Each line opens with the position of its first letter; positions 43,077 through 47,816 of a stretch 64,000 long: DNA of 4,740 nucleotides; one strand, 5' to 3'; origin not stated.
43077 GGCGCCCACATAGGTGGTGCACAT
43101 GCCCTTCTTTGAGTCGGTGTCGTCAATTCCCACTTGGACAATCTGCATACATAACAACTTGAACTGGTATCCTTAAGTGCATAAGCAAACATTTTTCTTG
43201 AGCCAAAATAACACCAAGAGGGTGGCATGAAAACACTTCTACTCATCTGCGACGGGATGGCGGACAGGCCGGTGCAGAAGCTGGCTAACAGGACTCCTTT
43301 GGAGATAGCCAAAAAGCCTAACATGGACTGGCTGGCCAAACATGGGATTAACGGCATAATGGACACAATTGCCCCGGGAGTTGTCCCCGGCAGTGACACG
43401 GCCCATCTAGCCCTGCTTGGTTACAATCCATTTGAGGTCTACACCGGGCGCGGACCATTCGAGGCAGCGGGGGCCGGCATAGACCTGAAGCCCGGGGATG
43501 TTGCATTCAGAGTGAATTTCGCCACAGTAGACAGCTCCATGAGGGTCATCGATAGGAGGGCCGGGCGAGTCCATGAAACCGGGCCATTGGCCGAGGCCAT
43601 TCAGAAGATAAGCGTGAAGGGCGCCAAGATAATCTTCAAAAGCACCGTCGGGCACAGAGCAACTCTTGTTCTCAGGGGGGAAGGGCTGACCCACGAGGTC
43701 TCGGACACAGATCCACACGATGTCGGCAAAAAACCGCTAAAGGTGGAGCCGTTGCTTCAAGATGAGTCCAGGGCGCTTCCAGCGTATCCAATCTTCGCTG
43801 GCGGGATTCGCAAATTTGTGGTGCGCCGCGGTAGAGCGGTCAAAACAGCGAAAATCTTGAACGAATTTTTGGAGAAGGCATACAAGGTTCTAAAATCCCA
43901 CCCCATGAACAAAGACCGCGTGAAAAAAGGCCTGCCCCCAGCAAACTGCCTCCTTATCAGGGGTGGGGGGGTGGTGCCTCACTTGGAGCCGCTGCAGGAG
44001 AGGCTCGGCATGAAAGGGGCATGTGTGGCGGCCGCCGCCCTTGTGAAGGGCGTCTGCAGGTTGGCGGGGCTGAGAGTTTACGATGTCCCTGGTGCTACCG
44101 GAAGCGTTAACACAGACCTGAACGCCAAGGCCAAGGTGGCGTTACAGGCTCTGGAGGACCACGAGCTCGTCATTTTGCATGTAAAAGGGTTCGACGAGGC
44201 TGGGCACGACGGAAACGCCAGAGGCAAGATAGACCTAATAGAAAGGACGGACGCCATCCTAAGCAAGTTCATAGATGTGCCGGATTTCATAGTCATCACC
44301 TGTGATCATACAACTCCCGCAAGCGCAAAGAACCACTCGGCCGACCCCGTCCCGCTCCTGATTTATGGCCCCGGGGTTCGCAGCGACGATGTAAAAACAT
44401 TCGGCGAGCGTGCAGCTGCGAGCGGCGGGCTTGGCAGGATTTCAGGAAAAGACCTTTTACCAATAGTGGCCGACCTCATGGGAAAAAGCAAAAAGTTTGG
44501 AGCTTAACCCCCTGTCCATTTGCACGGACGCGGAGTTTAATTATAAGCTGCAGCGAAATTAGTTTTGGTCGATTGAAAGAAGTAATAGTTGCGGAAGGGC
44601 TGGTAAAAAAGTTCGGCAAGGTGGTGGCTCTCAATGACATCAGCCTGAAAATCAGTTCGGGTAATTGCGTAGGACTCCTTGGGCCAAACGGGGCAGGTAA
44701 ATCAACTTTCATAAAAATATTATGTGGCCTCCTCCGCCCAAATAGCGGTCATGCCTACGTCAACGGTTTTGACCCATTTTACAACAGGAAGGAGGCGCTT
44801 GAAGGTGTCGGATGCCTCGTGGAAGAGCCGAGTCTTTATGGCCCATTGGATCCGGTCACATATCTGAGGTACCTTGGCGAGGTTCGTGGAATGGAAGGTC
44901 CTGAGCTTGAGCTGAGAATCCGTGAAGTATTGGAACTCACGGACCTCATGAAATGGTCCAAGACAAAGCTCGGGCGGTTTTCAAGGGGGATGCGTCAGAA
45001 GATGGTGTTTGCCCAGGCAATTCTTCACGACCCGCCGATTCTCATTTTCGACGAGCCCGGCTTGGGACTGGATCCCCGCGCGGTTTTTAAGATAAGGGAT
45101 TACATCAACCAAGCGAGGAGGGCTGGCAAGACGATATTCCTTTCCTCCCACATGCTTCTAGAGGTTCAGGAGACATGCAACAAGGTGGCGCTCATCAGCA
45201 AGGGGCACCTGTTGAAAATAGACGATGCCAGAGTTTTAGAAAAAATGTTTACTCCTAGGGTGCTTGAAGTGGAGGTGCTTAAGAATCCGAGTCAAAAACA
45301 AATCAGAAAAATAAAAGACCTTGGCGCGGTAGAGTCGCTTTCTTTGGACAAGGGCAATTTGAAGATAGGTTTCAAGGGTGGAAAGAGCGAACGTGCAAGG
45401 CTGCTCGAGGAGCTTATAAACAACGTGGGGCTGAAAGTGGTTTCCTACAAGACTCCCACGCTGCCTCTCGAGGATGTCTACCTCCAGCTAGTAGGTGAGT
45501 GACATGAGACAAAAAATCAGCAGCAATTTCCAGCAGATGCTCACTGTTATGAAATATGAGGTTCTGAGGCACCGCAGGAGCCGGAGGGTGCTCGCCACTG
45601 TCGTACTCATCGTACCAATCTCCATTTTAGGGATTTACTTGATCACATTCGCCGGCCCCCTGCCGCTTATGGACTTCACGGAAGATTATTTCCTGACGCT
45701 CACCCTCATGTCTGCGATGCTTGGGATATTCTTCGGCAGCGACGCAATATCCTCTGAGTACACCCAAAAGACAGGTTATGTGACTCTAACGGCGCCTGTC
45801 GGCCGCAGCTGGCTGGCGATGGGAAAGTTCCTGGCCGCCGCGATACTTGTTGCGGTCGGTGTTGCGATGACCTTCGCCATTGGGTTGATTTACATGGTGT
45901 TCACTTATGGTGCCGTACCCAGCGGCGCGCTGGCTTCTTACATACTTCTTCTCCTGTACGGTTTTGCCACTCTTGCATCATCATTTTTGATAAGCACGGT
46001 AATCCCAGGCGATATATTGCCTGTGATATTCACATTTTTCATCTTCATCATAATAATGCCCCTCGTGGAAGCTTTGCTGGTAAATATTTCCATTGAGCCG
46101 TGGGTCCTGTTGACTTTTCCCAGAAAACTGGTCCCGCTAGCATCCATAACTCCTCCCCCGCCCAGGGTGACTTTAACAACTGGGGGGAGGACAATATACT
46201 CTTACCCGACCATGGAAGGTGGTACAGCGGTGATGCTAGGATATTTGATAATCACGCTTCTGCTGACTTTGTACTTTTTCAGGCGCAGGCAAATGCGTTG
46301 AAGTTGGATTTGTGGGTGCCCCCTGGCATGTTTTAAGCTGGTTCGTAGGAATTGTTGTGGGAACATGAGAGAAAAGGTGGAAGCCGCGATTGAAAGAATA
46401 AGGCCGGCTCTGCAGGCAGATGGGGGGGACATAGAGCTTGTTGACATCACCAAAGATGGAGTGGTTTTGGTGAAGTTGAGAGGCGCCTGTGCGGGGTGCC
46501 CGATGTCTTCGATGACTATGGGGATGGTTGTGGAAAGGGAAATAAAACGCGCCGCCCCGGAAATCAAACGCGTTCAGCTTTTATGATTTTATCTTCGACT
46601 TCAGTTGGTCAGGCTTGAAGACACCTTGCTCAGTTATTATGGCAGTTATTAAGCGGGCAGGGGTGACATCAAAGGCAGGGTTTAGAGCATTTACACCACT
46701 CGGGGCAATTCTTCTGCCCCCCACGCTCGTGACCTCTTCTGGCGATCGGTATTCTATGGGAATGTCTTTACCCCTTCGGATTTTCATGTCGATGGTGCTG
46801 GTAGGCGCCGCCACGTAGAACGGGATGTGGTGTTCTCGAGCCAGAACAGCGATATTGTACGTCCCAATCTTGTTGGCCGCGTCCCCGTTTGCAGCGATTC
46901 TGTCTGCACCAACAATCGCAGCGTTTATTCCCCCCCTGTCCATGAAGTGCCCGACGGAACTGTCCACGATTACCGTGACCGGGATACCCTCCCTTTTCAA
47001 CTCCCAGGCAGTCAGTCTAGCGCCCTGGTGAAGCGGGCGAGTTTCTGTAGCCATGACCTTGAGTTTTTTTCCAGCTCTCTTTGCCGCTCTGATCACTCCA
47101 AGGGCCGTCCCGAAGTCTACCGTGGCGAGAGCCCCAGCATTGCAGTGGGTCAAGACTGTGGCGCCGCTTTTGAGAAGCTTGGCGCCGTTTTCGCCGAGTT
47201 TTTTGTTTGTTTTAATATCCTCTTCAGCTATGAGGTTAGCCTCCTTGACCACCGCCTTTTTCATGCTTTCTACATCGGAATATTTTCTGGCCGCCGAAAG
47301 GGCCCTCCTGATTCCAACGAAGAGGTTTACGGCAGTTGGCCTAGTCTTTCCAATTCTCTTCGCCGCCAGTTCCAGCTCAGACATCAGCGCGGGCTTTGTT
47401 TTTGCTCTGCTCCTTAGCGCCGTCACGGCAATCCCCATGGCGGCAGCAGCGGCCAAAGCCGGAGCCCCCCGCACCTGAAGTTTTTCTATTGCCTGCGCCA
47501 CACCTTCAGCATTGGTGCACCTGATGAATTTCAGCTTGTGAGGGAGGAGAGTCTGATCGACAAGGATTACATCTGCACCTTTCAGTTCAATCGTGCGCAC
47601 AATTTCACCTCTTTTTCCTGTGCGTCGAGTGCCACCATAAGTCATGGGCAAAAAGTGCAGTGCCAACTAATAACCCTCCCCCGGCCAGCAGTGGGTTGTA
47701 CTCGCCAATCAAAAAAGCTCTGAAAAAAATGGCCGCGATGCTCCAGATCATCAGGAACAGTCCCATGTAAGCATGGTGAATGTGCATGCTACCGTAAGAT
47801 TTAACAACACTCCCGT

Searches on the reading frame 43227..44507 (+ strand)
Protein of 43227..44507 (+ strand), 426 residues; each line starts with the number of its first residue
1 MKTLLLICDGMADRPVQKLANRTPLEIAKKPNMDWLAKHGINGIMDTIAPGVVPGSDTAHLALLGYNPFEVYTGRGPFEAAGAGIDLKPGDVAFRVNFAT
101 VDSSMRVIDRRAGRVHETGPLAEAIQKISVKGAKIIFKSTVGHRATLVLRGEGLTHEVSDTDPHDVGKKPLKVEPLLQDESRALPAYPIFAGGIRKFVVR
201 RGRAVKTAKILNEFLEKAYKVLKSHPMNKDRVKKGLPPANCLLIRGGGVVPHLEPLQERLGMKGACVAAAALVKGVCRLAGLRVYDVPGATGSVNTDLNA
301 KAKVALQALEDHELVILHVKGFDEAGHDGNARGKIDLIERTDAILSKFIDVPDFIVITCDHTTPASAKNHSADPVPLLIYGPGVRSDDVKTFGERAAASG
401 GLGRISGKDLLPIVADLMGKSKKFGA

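Call 38: search_protein_families(library=pfam, proteins=[window:43227-44507:+], max_evalue=0.001)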
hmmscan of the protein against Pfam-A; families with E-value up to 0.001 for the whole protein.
window:43227-44507:+ (426 aa): 2 families
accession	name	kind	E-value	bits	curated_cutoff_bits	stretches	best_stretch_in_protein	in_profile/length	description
PF10143.14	PhosphMutase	-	1.2e-53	182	21.5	1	37-228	1-170/170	2,3-bisphosphoglycerate-independent phosphoglycerate mutase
PF01676.23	Metalloenzyme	-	3.3e-49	168.1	24.3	1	1-412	1-247/252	Metalloenzyme superfamily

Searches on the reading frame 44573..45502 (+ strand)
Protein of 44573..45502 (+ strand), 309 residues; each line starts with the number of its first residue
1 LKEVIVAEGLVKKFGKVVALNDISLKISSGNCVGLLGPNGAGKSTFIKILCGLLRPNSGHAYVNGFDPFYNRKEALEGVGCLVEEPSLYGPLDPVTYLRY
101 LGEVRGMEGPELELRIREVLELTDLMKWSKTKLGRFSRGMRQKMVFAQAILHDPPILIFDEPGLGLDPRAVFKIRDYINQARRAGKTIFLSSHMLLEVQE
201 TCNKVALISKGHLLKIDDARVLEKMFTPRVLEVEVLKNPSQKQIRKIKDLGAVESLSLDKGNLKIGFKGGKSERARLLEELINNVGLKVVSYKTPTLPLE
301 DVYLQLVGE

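Call 38: search_protein_families(library=pfam, proteins=[window:44573-45502:+], max_evalue=0.001)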
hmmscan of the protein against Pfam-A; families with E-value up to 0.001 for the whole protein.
window:44573-45502:+ (309 aa): 3 families
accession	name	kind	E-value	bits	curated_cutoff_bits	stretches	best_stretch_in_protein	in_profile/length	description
PF00005.33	ABC_tran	-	1.1e-25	91.2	25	1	20-162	1-135/137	ABC transporter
PF13304.12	AAA_21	-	1.7e-12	48.5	27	1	135-193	237-298/304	AAA domain, putative AbiEii toxin, Type IV TA system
PF02463.25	SMC_N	-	0.00083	19.3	40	0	143-191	148-196/220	RecF/RecN/SMC N terminal domain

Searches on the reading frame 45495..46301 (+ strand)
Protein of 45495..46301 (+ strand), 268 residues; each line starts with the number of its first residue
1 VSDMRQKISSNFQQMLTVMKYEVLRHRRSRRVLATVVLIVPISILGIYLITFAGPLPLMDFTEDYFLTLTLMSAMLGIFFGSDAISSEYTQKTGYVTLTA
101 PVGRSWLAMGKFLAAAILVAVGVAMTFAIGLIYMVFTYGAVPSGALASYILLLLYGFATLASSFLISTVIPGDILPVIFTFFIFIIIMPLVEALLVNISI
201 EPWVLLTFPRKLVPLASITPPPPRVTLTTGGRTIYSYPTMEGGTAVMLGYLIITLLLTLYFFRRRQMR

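Call 38: search_protein_families(library=pfam, proteins=[window:45495-46301:+], max_evalue=0.001)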
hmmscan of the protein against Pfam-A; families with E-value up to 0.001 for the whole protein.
window:45495-46301:+ (268 aa): 2 families
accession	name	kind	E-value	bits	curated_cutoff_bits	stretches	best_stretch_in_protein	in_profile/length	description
PF12679.13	ABC2_membrane_2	-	2.9e-12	46.9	27.2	1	17-266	2-282/283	ABC-2 family transporter protein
PF12730.13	ABC2_membrane_4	-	3.6e-10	40.5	27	1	20-185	3-177/179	ABC-2 family transporter protein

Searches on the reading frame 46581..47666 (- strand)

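Call 38: search_protein_families(library=pfam, proteins=[window:46581-47666:-], max_evalue=0.001)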
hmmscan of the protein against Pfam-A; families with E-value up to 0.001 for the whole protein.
window:46581-47666:- (361 aa): 1 family
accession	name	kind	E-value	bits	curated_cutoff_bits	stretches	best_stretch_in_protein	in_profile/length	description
PF01008.23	IF-2B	-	1.1e-96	323.8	22.4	1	64-352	1-280/280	Initiation factor 2 subunit family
